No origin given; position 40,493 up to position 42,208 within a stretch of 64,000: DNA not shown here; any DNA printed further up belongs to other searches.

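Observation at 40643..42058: ATP phosphoribosyltransferase is a tandem HisG-HisG fusion with a degenerate N-terminal copy, alongside hisZ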

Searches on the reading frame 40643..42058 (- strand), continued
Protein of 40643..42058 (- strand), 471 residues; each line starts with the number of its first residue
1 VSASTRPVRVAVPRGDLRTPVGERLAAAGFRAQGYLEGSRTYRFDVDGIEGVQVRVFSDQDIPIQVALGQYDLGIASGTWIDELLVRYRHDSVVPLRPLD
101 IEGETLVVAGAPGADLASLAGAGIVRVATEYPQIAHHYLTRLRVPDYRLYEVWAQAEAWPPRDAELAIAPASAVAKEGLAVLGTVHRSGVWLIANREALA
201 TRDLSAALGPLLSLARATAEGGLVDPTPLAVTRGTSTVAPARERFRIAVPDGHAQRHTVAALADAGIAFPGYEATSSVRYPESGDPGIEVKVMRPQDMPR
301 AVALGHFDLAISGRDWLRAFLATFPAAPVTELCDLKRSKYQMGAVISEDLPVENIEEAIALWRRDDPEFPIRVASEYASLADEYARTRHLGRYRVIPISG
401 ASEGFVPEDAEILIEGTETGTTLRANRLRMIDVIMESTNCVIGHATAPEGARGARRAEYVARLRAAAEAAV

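Call 48: list_cluster_members(proteins=[P0296, P0323, P0309, P0290, P0373, P0279, P0285, P0344, P0355, P0168])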
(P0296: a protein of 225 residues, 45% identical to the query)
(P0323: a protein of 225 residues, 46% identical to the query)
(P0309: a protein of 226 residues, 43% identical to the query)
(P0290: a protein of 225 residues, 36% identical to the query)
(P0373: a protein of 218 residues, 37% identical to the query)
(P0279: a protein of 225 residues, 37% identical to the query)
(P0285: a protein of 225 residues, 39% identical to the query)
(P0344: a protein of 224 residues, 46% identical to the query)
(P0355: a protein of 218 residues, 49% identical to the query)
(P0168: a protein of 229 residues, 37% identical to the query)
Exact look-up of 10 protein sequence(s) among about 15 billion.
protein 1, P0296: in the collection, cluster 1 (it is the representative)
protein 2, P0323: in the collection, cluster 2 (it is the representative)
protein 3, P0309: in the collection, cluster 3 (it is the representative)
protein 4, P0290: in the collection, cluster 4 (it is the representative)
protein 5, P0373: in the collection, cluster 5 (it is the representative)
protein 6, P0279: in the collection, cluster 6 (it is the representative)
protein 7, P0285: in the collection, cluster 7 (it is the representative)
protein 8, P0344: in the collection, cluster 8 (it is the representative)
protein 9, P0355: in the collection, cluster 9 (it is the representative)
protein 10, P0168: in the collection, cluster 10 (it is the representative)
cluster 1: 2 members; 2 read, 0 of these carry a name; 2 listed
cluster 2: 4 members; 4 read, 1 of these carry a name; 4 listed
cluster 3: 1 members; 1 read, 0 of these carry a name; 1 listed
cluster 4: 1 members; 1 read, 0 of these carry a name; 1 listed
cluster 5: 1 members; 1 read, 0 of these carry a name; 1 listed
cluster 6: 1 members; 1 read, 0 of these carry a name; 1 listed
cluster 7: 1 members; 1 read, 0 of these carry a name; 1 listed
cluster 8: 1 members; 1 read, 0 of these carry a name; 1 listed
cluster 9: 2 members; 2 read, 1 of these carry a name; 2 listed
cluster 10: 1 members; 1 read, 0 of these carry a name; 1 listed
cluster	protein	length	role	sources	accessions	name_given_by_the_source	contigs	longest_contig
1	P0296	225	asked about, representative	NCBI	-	-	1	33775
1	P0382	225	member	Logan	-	-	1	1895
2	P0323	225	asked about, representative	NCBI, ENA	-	-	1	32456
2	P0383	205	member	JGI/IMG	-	ATP phosphoribosyltransferase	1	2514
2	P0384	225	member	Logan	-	-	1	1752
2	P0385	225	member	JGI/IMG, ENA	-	-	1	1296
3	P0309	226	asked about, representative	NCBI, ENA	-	-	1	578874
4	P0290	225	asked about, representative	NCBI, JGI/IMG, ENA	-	-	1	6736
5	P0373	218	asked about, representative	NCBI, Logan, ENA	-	-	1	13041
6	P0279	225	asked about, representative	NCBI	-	-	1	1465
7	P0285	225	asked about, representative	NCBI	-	-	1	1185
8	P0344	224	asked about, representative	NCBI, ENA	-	-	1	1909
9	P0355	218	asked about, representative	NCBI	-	-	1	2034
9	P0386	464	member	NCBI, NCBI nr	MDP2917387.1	MAG: ATP phosphoribosyltransferase [Dehalococcoidia bacterium] | ATP phosphoribosyltransferase [Dehalococcoidia bacterium]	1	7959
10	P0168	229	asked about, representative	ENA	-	-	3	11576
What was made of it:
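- Tried and rejected: Some 'stand-alone' N-like entries are fragments of fused genes (call 48).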

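Call 49: list_cluster_members(proteins=[P0121, P0122, P0123, P0124, P0126, P0128, P0129, P0130, P0131, P0132])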
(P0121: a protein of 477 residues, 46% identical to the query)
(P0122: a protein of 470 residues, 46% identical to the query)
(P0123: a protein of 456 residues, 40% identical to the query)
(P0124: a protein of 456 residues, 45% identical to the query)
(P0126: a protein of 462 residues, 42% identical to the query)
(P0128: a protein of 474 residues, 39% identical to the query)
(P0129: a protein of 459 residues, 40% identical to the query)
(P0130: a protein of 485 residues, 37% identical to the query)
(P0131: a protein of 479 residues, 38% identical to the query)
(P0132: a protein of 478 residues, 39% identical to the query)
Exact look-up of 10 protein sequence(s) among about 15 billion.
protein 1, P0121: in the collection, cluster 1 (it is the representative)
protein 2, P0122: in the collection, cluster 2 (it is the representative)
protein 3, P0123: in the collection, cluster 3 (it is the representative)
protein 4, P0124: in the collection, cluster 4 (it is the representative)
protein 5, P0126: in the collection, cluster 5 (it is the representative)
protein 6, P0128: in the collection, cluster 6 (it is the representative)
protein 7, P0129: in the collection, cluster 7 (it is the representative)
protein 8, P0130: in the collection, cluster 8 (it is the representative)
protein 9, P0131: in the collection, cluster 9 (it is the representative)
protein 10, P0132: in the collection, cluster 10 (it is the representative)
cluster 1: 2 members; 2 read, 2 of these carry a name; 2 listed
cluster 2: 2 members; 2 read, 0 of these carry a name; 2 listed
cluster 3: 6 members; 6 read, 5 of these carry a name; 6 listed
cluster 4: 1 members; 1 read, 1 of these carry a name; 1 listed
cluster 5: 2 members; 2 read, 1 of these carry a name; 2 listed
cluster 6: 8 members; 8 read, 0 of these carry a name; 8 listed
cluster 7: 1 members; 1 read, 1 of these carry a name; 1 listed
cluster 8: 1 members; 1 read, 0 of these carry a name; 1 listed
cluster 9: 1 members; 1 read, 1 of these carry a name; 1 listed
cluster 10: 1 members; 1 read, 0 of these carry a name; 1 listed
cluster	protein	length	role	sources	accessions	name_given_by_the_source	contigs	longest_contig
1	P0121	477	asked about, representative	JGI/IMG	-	ATP phosphoribosyltransferase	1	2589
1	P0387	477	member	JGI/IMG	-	ATP phosphoribosyltransferase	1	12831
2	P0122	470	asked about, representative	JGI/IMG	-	-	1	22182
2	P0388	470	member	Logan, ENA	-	-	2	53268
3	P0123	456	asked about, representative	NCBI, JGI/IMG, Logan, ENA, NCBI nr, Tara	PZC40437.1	MAG: ATP phosphoribosyltransferase [Chloroflexi bacterium] | ATP phosphoribosyltransferase | MAG: ATP phosphoribosyltransferase [Chloroflexota bacterium]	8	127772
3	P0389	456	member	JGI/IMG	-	ATP phosphoribosyltransferase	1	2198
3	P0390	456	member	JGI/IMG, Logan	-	ATP phosphoribosyltransferase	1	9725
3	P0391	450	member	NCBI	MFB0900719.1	MAG: ATP phosphoribosyltransferase, partial [Dehalococcoidia bacterium]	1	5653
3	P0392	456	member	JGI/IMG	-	ATP phosphoribosyltransferase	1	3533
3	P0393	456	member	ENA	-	-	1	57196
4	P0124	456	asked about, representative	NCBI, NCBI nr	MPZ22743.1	MAG: ATP phosphoribosyltransferase [Dehalococcoidia bacterium] | ATP phosphoribosyltransferase [Dehalococcoidia bacterium]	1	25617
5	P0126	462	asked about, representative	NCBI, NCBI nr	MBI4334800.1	MAG: ATP phosphoribosyltransferase [Chloroflexi bacterium] | ATP phosphoribosyltransferase [Chloroflexota bacterium]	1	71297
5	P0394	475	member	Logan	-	-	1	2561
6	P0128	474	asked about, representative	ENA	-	-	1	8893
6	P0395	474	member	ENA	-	-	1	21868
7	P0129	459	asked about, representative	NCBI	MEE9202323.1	MAG: ATP phosphoribosyltransferase [Dehalococcoidia bacterium]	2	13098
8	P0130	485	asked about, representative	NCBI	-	-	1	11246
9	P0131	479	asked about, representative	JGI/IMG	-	ATP phosphoribosyltransferase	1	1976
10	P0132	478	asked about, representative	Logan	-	-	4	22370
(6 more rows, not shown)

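Call 53: find_related_loci(query=A2, collection=metagenome_contigs, flank=3000)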
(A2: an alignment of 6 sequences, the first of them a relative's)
Query A2 (229 aa) in metagenome_contigs; peptide patterns used: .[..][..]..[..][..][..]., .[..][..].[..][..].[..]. (x = any residue, [..] = any of these).
600 stretches matched a pattern (row limit reached: there are more); 480 encode a relative of the query (tblastn E <= 1e-3); the best 80 are kept; 80 distinct loci.
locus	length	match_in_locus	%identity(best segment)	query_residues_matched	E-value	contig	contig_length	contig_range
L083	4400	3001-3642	51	1-216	5e-70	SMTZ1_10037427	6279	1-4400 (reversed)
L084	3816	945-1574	53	1-212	1e-69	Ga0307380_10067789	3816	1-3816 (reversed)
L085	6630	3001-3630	52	1-212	2e-69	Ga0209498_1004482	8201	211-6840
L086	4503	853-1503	53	3-220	4e-68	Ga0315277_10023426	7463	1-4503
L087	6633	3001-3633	51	1-213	4e-68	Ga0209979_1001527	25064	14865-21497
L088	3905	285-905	52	1-212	3e-67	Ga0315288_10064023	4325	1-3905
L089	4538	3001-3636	51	4-217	4e-67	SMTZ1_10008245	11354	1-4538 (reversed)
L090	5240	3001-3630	50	1-212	9e-67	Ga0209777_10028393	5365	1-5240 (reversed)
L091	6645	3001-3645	49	3-219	3e-66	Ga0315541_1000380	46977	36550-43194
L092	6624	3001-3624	51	3-212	3e-66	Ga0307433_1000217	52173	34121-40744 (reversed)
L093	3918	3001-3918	51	2-212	2e-66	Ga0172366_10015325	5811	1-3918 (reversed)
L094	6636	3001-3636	50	1-214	3e-66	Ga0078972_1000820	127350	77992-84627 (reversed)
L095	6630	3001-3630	52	1-212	2e-66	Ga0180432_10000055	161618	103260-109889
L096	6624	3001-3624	51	3-212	3e-66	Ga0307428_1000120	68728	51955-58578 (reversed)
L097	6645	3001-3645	50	3-219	4e-66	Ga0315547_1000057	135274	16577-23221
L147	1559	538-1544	50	3-212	6e-65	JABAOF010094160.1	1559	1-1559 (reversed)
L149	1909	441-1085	46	1-215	1e-63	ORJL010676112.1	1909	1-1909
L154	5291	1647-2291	46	1-215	5e-62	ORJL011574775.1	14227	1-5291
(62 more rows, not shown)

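Call 57: find_homologous_proteins(query=A3, max_evalue=1e-20)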
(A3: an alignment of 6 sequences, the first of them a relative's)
Query A3 (6 sequences) (234 aa, profile of the alignment): 1009 proteins with E <= 1e-20 among 8000 candidates; the best 120 are listed.
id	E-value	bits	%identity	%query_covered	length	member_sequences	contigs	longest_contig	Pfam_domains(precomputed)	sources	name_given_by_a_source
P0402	1.7e-120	419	56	86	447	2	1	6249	PF01634.24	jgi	-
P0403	2.5e-120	418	53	87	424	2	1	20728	PF01634.24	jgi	-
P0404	7.6e-119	413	60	88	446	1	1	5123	PF01634.24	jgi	-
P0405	8.9e-119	413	48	89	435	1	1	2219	PF01634.24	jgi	jgi:ATP phosphoribosyltransferase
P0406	4.7e-118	411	56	85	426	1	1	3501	PF01634.24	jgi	jgi:ATP phosphoribosyltransferase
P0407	1.2e-117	409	58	88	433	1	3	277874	PF01634.24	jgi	jgi:ATP phosphoribosyltransferase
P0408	1.9e-117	409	57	85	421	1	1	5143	PF01634.24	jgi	jgi:ATP phosphoribosyltransferase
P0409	2.7e-117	408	58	85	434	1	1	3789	PF01634.24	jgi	jgi:ATP phosphoribosyltransferase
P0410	3.2e-117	408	50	94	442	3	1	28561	PF01634.24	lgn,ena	-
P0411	3.3e-117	408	56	86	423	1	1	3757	PF01634.24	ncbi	-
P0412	3.8e-117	408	56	87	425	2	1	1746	PF01634.24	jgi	-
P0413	5.6e-117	407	51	97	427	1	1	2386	PF01634.24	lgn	-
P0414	6.6e-117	407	56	87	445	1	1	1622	PF01634.24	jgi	jgi:ATP phosphoribosyltransferase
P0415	1.2e-116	406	53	94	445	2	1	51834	PF01634.24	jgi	jgi:ATP phosphoribosyltransferase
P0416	2.7e-116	405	58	85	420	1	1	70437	PF01634.24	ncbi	-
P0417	8.3e-116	403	53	87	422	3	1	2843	PF01634.24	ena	-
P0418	9.1e-116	403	50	96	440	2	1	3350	PF01634.24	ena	-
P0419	9.2e-116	403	51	86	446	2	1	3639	PF01634.24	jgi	-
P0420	2.1e-115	402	56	85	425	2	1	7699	PF01634.24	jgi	jgi:ATP phosphoribosyltransferase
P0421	4.8e-115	401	56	86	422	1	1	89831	PF01634.24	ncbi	-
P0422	4.8e-115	401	56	86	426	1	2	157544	PF01634.24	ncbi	-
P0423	5.7e-115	401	54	85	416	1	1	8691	PF01634.24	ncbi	ncbi:MAG: ATP phosphoribosyltransferase, partial [Chloroflexota bacterium]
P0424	1.3e-114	399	53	85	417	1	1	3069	PF01634.24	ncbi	-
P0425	1.4e-114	399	55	94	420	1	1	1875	PF01634.24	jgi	jgi:ATP phosphoribosyltransferase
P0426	1.5e-114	399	51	96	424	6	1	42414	PF01634.24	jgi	jgi:ATP phosphoribosyltransferase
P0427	1.7e-114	399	52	96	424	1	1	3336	PF01634.24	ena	-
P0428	1.7e-114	399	56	86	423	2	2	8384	PF01634.24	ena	-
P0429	1.9e-114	399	57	85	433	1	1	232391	PF01634.24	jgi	jgi:ATP phosphoribosyltransferase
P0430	2.0e-114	399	56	87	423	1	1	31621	PF01634.24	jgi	-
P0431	2.0e-114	399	53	86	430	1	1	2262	PF01634.24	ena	-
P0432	2.5e-114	399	55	85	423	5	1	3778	PF01634.24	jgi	-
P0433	2.5e-114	399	54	87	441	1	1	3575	PF01634.24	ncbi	-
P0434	3.1e-114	398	54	87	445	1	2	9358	PF01634.24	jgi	jgi:ATP phosphoribosyltransferase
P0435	3.2e-114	398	56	87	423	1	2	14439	PF01634.24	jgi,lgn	-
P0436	3.4e-114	398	57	87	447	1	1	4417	PF01634.24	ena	-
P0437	3.4e-114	398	52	93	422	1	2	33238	PF01634.24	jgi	jgi:ATP phosphoribosyltransferase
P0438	4.0e-114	398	53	86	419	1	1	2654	PF01634.24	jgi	-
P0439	4.5e-114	398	49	97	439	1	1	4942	PF01634.24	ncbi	ncbi:ATP phosphoribosyltransferase [Chloroflexota bacterium]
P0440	8.1e-114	397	48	87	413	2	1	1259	PF01634.24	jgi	jgi:ATP phosphoribosyltransferase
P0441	8.5e-114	397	53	86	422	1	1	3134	PF01634.24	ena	-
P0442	1.1e-113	396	52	87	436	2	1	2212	PF01634.24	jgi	jgi:ATP phosphoribosyltransferase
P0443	1.2e-113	396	55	86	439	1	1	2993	PF01634.24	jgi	-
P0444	1.5e-113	396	55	87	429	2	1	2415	PF01634.24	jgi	-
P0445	1.7e-113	396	54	86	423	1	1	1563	PF01634.24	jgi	-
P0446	2.4e-113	395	55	85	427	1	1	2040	PF01634.24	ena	-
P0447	2.6e-113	395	59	86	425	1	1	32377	PF01634.24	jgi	jgi:ATP phosphoribosyltransferase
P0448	2.9e-113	395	54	87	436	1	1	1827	PF01634.24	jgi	jgi:ATP phosphoribosyltransferase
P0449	3.0e-113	395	50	96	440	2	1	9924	PF01634.24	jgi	-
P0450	3.2e-113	395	55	87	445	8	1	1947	PF01634.24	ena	-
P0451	3.6e-113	395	53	87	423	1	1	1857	PF01634.24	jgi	jgi:ATP phosphoribosyltransferase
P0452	3.7e-113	395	55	86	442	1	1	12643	PF01634.24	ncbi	-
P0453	4.0e-113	395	52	86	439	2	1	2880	PF01634.24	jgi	-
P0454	4.2e-113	395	56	86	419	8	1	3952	PF01634.24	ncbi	-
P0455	5.5e-113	394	51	86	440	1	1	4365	PF01634.24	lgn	-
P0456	8.1e-113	394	56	85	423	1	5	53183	PF01634.24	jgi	-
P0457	8.4e-113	394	52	96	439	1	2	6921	PF01634.24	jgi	jgi:ATP phosphoribosyltransferase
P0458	9.1e-113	393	56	85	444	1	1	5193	PF01634.24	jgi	jgi:ATP phosphoribosyltransferase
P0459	1.3e-112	393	57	86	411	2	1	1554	PF01634.24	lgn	-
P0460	1.7e-112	393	56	86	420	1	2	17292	PF01634.24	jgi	jgi:ATP phosphoribosyltransferase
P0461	2.9e-112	392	55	94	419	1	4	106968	PF01634.24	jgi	jgi:ATP phosphoribosyltransferase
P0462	3.1e-112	392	52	96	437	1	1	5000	PF01634.24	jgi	jgi:ATP phosphoribosyltransferase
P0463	3.2e-112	392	57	87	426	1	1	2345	PF01634.24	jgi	-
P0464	4.0e-112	391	54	87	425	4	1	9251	PF01634.24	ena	-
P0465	5.0e-112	391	52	96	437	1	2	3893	PF01634.24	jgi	jgi:ATP phosphoribosyltransferase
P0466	5.1e-112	391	57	85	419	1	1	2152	PF01634.24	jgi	jgi:ATP phosphoribosyltransferase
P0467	5.3e-112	391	51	87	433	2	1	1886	PF01634.24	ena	-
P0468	6.5e-112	391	56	86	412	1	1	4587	PF01634.24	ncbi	ncbi:MAG: ATP phosphoribosyltransferase, partial [Dehalococcoidia bacterium]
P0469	6.9e-112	391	53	85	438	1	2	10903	PF01634.24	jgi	-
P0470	7.0e-112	390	53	86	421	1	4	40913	PF01634.24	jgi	jgi:ATP phosphoribosyltransferase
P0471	7.6e-112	390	53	86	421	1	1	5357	PF01634.24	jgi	jgi:ATP phosphoribosyltransferase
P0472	8.3e-112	390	55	86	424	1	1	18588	PF01634.24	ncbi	-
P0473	9.2e-112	390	52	95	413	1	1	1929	PF01634.24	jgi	jgi:ATP phosphoribosyltransferase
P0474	1.1e-111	390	48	87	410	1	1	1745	PF01634.24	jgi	jgi:ATP phosphoribosyltransferase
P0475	1.4e-111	389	52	85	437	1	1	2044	PF01634.24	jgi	jgi:ATP phosphoribosyltransferase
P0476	1.5e-111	389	55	86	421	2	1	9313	PF01634.24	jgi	jgi:ATP phosphoribosyltransferase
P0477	1.9e-111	389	54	85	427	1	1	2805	PF01634.24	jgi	-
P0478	2.0e-111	389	54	88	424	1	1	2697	PF01634.24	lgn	-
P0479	2.4e-111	389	54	88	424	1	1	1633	PF01634.24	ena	-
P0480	2.5e-111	389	52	87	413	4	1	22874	PF01634.24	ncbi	-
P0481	4.0e-111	388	54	85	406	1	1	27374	PF01634.24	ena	-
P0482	4.8e-111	388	52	96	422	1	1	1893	PF01634.24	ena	-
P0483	4.9e-111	388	56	85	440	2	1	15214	PF01634.24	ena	-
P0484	5.0e-111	388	51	85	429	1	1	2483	PF01634.24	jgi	jgi:ATP phosphoribosyltransferase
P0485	6.9e-111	387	52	94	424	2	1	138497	PF01634.24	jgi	-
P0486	7.0e-111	387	47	86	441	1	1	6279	PF01634.24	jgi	-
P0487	7.5e-111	387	54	86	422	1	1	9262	PF01634.24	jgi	jgi:ATP phosphoribosyltransferase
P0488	9.6e-111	387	52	85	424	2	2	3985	PF01634.24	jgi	jgi:ATP phosphoribosyltransferase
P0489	1.4e-110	386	56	85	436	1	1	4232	PF01634.24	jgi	jgi:ATP phosphoribosyltransferase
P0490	1.5e-110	386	54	87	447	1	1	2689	PF01634.24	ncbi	-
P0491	1.5e-110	386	55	85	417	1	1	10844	PF01634.24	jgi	jgi:ATP phosphoribosyltransferase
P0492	1.6e-110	386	54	85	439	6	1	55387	PF01634.24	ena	-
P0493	1.9e-110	386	53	87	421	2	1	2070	PF01634.24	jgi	jgi:ATP phosphoribosyltransferase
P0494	2.4e-110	385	54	94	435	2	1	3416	PF01634.24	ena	-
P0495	2.5e-110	385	100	100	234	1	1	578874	PF01634.24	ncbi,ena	-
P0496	3.1e-110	385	53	81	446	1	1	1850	PF01634.24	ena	-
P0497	3.2e-110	385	51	87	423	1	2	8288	PF01634.24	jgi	-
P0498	3.2e-110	385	53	87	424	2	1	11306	PF01634.24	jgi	jgi:ATP phosphoribosyltransferase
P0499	3.6e-110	385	52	87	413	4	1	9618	PF01634.24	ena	-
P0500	3.7e-110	385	52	96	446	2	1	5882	PF01634.24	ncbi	-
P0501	4.4e-110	385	55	86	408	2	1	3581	PF01634.24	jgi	jgi:ATP phosphoribosyltransferase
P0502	5.3e-110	384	53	85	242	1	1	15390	PF01634.24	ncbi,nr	ncbi:ATP phosphoribosyltransferase [Candidatus Sumerlaeota bacterium]|nr:ATP phosphoribosyltransfera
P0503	5.5e-110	384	51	87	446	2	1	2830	PF01634.24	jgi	-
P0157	5.7e-110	384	64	96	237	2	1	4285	PF01634.24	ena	-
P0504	7.0e-110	384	52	96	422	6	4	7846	PF01634.24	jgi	jgi:ATP phosphoribosyltransferase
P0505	7.8e-110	384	52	87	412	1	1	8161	PF01634.24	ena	-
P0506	8.5e-110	384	50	87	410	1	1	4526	PF01634.24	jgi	jgi:ATP phosphoribosyltransferase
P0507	8.8e-110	384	51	94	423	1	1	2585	PF01634.24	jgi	jgi:ATP phosphoribosyltransferase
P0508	9.0e-110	384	54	86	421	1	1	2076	PF01634.24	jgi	-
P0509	9.0e-110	384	51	97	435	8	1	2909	PF01634.24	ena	-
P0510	1.6e-109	383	54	89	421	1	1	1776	PF01634.24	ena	-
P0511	1.8e-109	383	54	87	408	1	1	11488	PF01634.24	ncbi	-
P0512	1.9e-109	383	52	87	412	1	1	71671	PF01634.24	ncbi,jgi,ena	-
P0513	2.7e-109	382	51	94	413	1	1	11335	PF01634.24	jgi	jgi:ATP phosphoribosyltransferase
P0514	2.7e-109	382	51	94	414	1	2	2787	PF01634.24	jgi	-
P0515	3.8e-109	382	50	96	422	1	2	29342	PF01634.24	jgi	-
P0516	5.2e-109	381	49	97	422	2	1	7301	PF01634.24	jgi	jgi:ATP phosphoribosyltransferase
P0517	5.2e-109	381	54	85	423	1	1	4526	PF01634.24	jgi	jgi:ATP phosphoribosyltransferase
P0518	6.5e-109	381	54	86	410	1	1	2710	PF01634.24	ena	-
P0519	7.7e-109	381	52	86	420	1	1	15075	PF01634.24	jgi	-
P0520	8.3e-109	380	53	86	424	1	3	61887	PF01634.24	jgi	jgi:ATP phosphoribosyltransferase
